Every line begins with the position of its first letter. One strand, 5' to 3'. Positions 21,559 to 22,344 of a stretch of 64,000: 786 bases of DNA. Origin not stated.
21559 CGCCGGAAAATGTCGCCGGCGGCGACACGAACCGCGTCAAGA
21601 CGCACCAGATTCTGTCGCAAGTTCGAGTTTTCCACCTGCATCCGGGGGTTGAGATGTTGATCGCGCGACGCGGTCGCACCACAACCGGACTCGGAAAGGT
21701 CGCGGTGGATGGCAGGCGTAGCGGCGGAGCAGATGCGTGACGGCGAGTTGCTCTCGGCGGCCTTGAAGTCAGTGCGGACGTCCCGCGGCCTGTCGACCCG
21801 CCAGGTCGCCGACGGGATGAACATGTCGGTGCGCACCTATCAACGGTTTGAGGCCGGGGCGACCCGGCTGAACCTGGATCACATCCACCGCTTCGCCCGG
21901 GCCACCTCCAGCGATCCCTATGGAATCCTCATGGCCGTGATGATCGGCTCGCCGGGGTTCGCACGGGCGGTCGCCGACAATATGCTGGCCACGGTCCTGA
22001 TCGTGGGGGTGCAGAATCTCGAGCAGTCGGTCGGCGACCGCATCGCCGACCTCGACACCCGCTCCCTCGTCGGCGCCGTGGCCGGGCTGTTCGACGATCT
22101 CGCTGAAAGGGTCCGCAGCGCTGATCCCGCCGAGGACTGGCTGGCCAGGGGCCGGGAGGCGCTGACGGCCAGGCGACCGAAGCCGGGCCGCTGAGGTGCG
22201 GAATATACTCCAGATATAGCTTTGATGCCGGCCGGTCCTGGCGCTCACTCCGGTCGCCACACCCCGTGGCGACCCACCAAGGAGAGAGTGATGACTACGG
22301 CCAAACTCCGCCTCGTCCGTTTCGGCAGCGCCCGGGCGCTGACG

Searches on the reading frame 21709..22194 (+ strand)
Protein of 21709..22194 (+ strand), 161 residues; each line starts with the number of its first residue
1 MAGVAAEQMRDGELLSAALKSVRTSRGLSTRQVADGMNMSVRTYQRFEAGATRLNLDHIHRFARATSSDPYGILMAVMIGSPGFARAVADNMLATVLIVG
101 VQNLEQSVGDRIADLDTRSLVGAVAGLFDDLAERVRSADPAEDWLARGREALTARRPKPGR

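Call 5: search_protein_families(library=pfam, proteins=[window:21709-22194:+], max_evalue=0.01)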
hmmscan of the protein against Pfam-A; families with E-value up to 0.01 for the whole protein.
window:21709-22194:+ (161 aa): 5 families
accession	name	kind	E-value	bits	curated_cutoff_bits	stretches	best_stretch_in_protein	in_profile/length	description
PF13560.12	HTH_31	-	1e-07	32.6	27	1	15-65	2-53/64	Helix-turn-helix domain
PF01381.28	HTH_3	-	7.6e-07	29.5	23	1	19-66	1-48/55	Helix-turn-helix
PF20432.4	Xre-like-HTH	-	0.0014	19.3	25.8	1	14-57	10-53/63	Antitoxin Xre-like helix-turn-helix domain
PF13413.12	HTH_25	-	0.0059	16.8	24.6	0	19-51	2-34/62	Helix-turn-helix domain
PF13443.12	HTH_26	-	0.0087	16.7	22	0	19-67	2-51/63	Cro/C1-type HTH DNA-binding domain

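Call 6: search_protein_families(library=ncbifam, proteins=[window:21709-22194:+], max_evalue=0.1)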
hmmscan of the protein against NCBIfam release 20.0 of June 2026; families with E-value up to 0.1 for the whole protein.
window:21709-22194:+ (161 aa): 8 families
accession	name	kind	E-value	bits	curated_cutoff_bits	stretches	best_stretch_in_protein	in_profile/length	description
NF041951.1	phage_RstR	subfamily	9.9e-07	29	80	1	16-65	4-53/108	RstR family transcriptional repressor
NF049845.1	Xre_ParS_antitoxin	subfamily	5.4e-05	23.3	90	1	17-64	5-52/112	type II RES/Xre toxin-antitoxin system antitoxin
NF040522.1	VC1465_fam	subfamily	5.5e-05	23.2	70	1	20-57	2-39/111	VC1465 family Xer recombination activation factor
TIGR03830.1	CxxCG_CxxCG_HTH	subfamily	0.00074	19.3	61.8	1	6-55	57-106/127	type II TA system antitoxin MqsA family protein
TIGR03070.1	couple_hipB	subfamily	0.0016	18.4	71.65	1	15-63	3-51/58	type II toxin-antitoxin system Y4mF family antitoxin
NF003162.0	PRK04140.1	equivalog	0.01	14.9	263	1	17-57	129-169/317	transcriptional regulator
TIGR02293.1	TAS_TIGR02293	hypoth_equivalog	0.029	14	57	0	18-65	27-74/133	putative toxin-antitoxin system antitoxin component, TIGR02293 family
NF006015.0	PRK08154.1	subfamily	0.032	13.4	204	1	15-67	31-83/314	anaerobic benzoate catabolism transcriptional regulator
